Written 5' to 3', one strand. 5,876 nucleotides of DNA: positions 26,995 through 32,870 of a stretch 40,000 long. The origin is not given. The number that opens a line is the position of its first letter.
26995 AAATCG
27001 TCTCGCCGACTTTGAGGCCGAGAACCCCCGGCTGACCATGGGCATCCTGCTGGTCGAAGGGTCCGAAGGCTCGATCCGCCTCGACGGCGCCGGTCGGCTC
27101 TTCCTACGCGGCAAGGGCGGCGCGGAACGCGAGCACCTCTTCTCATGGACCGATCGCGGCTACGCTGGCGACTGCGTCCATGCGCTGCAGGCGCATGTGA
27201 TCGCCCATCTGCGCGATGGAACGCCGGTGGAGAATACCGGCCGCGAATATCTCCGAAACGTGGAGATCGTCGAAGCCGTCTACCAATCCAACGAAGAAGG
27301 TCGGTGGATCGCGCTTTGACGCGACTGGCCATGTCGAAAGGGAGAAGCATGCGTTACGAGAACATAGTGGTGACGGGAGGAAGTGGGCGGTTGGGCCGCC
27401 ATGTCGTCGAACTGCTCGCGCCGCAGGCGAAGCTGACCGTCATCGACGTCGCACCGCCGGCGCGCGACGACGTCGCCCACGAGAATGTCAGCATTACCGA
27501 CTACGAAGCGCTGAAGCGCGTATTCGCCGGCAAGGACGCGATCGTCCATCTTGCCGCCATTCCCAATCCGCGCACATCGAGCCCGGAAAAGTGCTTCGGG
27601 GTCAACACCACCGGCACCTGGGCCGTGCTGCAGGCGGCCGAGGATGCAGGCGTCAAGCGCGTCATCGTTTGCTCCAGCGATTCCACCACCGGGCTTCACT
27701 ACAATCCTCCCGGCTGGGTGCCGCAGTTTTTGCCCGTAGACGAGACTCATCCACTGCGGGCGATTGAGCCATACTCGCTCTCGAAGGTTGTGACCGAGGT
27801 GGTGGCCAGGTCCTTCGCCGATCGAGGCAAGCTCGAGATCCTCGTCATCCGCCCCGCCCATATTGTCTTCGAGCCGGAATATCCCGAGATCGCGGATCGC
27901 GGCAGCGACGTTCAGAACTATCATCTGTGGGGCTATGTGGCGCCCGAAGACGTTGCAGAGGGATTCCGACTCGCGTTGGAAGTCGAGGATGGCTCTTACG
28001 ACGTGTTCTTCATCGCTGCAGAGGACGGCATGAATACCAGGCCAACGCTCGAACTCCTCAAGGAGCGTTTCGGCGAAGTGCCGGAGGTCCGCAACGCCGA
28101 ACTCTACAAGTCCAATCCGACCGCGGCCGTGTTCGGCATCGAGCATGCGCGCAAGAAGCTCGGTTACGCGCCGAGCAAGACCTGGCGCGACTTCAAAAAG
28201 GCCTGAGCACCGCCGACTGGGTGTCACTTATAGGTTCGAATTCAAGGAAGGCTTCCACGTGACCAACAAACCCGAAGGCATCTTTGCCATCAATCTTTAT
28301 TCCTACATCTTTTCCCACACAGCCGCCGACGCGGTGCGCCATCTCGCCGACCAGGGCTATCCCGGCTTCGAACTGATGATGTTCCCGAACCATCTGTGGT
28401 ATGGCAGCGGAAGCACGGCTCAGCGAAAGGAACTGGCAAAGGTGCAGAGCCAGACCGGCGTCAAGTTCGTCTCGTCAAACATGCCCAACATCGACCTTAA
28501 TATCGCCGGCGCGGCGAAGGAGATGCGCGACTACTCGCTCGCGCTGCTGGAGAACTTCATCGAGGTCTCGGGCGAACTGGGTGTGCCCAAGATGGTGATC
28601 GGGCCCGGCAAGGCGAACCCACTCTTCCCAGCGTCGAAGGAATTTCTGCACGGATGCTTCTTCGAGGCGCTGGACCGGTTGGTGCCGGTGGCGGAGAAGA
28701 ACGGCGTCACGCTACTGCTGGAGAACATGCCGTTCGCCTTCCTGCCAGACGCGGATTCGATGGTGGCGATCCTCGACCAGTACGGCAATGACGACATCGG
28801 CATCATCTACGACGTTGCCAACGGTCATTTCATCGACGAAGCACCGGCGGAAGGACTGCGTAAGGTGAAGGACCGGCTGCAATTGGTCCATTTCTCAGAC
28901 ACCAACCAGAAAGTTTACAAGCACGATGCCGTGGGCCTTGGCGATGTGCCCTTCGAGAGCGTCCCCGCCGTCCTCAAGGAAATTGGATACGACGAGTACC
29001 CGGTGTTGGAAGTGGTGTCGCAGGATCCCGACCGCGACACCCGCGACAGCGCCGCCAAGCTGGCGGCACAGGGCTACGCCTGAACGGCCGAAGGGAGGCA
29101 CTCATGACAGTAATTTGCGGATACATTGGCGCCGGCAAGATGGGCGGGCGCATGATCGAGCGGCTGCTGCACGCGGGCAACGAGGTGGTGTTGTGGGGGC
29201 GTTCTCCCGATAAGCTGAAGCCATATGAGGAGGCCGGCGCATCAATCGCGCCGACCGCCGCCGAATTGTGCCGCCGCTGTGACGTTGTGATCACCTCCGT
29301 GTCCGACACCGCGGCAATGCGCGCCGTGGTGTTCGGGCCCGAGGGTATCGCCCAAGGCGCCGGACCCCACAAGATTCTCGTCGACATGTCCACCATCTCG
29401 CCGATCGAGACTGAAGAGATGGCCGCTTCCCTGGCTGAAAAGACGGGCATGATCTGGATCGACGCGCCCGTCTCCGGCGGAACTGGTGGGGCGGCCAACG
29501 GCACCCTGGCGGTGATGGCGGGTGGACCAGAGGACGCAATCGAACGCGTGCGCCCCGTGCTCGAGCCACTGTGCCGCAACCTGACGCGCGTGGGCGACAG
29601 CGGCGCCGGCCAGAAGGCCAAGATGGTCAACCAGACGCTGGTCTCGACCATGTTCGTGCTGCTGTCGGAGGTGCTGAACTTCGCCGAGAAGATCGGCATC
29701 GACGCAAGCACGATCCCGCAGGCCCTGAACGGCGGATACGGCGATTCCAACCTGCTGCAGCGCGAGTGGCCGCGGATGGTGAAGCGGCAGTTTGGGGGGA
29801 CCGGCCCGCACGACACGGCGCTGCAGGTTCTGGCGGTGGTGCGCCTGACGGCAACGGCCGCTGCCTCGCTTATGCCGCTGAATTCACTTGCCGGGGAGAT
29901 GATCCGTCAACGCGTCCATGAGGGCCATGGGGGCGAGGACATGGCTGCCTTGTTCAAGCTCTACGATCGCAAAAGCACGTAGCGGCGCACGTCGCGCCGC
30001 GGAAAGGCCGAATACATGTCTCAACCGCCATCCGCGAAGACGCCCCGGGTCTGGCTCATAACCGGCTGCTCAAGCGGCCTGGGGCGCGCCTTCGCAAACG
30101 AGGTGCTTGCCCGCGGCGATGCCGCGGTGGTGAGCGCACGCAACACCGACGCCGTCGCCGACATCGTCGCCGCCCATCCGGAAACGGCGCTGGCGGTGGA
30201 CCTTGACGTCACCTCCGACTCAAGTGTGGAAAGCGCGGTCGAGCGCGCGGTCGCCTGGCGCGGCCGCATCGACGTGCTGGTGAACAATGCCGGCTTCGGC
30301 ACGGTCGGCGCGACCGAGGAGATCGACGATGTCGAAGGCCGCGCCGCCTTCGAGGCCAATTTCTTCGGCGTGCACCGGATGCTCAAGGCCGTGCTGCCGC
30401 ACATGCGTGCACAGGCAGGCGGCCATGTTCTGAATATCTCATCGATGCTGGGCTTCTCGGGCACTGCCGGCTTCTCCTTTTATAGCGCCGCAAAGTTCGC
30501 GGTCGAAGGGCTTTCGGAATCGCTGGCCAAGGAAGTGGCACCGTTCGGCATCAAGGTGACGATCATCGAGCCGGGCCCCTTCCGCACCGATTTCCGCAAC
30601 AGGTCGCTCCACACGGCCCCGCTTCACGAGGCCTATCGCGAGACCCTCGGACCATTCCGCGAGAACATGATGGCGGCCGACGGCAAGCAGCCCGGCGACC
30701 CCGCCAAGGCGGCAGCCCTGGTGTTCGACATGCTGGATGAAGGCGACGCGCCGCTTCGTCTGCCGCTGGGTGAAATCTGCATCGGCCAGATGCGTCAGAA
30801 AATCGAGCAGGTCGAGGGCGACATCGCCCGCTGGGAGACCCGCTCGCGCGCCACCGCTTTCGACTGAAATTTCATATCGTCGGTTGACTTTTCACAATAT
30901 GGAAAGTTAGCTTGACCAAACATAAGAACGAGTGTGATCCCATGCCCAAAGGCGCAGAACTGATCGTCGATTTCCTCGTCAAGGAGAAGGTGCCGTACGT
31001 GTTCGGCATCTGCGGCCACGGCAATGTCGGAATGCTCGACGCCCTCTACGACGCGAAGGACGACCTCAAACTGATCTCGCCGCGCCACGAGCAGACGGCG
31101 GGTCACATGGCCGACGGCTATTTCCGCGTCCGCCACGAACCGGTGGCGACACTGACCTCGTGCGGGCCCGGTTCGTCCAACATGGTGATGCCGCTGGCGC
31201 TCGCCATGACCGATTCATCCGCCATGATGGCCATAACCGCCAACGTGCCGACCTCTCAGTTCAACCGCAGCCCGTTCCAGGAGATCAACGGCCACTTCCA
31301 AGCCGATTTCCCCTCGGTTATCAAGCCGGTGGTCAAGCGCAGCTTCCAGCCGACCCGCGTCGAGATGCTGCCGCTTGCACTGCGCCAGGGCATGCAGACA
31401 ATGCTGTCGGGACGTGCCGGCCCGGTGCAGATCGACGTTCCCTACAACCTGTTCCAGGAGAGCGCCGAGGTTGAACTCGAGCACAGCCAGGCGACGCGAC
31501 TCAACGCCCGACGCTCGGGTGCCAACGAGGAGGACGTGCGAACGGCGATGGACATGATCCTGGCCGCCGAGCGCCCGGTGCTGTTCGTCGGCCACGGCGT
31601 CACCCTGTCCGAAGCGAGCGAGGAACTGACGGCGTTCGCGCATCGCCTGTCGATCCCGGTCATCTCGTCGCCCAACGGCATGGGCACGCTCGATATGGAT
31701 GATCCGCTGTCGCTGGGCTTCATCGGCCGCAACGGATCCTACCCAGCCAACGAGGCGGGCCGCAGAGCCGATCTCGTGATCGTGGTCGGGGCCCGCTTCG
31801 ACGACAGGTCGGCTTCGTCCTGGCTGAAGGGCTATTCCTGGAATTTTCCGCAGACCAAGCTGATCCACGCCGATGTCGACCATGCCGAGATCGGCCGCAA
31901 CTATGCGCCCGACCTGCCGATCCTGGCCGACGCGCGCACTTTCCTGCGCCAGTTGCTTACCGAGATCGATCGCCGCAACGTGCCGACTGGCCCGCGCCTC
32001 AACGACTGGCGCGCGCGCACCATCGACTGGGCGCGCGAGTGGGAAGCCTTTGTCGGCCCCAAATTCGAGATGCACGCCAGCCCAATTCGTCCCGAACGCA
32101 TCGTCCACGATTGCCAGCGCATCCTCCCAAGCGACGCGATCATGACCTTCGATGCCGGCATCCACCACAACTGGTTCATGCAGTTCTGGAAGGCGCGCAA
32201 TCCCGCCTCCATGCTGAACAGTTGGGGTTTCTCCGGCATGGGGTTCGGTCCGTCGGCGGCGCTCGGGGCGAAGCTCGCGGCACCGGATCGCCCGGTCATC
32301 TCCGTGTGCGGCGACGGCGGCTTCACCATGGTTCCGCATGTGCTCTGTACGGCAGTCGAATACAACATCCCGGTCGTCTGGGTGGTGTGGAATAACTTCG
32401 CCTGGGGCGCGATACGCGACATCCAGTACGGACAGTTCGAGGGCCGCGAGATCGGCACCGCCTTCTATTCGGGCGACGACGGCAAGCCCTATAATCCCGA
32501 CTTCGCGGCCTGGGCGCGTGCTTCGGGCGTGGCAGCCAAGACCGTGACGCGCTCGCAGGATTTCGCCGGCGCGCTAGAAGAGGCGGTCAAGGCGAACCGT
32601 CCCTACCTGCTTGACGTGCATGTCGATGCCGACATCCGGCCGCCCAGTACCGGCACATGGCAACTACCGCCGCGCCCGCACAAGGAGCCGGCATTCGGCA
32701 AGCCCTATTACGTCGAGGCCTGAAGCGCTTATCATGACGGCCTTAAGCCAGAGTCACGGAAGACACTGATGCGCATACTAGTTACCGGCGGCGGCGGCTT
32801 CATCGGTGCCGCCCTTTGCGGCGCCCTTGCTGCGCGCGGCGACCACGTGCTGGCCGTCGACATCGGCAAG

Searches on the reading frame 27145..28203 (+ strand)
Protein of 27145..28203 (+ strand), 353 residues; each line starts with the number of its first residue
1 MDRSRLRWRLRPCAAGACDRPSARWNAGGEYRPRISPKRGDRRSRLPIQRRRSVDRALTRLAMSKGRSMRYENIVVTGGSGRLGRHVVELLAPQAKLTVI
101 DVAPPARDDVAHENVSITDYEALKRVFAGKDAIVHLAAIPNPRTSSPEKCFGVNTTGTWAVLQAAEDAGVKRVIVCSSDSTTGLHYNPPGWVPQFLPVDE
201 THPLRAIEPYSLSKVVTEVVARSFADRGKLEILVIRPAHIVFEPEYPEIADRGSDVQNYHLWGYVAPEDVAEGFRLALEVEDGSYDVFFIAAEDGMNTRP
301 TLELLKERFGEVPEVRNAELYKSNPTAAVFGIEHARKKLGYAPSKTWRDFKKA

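Call 53: search_protein_families(library=pfam, proteins=[window:27145-28203:+], max_evalue=0.00001)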
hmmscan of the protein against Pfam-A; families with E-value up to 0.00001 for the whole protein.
window:27145-28203:+ (353 aa): 7 families
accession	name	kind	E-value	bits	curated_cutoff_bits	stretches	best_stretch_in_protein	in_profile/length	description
PF01370.27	Epimerase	-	8.3e-26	91.3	20.9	1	74-241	1-173/240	NAD dependent epimerase/dehydratase family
PF16363.11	GDP_Man_Dehyd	-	5.9e-14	52.7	27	1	76-234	2-177/332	GDP-mannose 4,6 dehydratase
PF01073.25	3Beta_HSD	-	2.1e-13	50.4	22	1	75-240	1-181/280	3-beta hydroxysteroid dehydrogenase/isomerase family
PF07993.18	NAD_binding_4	-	3.4e-12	46.5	20.1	1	109-246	69-213/258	Male sterility protein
PF13460.12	NAD_binding_10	-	1.7e-10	41.5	27.2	1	78-271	1-174/184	NAD(P)H-binding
PF04321.23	RmlD_sub_bind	-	1.4e-06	28.1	27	1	73-222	2-137/287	RmlD substrate binding domain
PF02719.21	Polysacc_synt_2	-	1.5e-06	28.1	20.2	0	75-180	2-130/293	Polysaccharide biosynthesis protein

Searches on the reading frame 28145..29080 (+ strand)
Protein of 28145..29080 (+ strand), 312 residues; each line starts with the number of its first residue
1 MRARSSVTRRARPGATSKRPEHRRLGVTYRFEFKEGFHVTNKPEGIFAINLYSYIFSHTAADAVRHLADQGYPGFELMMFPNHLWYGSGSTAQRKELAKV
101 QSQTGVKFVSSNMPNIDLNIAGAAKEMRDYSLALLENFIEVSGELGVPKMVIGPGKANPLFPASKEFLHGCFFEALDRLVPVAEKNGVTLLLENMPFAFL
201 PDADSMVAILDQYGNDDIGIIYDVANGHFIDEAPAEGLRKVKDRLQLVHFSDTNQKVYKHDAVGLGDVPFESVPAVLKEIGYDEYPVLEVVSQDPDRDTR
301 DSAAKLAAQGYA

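Call 10: search_protein_families(library=pfam, proteins=[window:28145-29080:+], max_evalue=0.001)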
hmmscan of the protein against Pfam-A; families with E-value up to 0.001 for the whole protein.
window:28145-29080:+ (312 aa): 1 family
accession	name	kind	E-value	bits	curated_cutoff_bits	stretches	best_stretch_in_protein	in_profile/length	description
PF01261.30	AP_endonuc_2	-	2.3e-32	113.1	31.1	1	65-306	2-246/249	Xylose isomerase-like TIM barrel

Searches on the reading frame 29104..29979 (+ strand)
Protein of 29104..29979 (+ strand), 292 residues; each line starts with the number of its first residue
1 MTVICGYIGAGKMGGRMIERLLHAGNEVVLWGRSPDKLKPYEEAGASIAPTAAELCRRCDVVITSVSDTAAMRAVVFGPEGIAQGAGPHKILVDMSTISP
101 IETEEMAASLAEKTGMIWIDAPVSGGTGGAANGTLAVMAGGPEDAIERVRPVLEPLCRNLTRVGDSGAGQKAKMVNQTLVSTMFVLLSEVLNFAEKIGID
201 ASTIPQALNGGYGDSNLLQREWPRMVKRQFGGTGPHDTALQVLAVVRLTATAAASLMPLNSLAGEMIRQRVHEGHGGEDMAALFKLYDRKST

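Call 53: search_protein_families(library=pfam, proteins=[window:29104-29979:+], max_evalue=0.00001)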
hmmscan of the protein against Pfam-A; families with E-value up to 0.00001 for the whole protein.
window:29104-29979:+ (292 aa): 4 families
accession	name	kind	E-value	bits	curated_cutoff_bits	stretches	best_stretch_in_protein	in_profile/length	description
PF03446.21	NAD_binding_2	-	1.2e-45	155.8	21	1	6-163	3-159/161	NAD binding domain of 6-phosphogluconate dehydrogenase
PF14833.11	NAD_binding_11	-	3.7e-20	72.8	30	1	167-287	1-122/122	NAD-binding of NADP-dependent 3-hydroxyisobutyrate dehydrogenase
PF03807.23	F420_oxidored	-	6.4e-10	39.9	21.6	1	6-72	3-73/94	NADP oxidoreductase coenzyme F420-dependent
PF02826.25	2-Hacid_dh_C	-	8.7e-06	25.7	25.1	0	6-112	40-143/178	D-isomer specific 2-hydroxyacid dehydrogenase, NAD binding domain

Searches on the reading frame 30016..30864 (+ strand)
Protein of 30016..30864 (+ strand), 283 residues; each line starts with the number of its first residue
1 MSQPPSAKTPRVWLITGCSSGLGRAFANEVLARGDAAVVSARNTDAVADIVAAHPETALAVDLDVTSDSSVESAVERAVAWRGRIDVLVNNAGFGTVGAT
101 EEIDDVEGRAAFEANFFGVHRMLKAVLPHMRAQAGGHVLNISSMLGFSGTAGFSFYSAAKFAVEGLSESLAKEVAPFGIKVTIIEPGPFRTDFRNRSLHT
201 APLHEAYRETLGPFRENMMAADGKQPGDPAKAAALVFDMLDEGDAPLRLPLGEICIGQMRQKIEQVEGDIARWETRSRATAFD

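Call 53: search_protein_families(library=pfam, proteins=[window:30016-30864:+], max_evalue=0.00001)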
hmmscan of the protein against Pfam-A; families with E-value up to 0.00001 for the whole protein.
window:30016-30864:+ (283 aa): 3 families
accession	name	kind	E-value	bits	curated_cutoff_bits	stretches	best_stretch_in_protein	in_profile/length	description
PF00106.31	adh_short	-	1.2e-51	175.4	26.6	1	12-196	2-189/195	short chain dehydrogenase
PF13561.12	adh_short_C2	-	3.5e-36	125.4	27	1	19-206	3-193/236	Enoyl-(Acyl carrier protein) reductase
PF08659.16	KR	-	2.4e-10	41.1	22.6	1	13-173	3-166/180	KR domain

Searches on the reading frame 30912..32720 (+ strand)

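Call 53: search_protein_families(library=pfam, proteins=[window:30912-32720:+], max_evalue=0.00001)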
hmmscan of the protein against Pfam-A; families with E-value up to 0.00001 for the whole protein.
window:30912-32720:+ (603 aa): 3 families
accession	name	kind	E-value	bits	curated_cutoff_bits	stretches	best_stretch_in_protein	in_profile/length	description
PF00205.28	TPP_enzyme_M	-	6.7e-43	146.1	30.4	1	210-348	2-137/137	Thiamine pyrophosphate enzyme, central domain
PF02775.26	TPP_enzyme_C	-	5.5e-40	137.1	21.9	1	414-569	1-151/151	Thiamine pyrophosphate enzyme, C-terminal TPP binding domain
PF02776.23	TPP_enzyme_N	-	2e-30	105.4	26.8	1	13-126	2-115/119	Thiamine pyrophosphate enzyme, N-terminal TPP binding domain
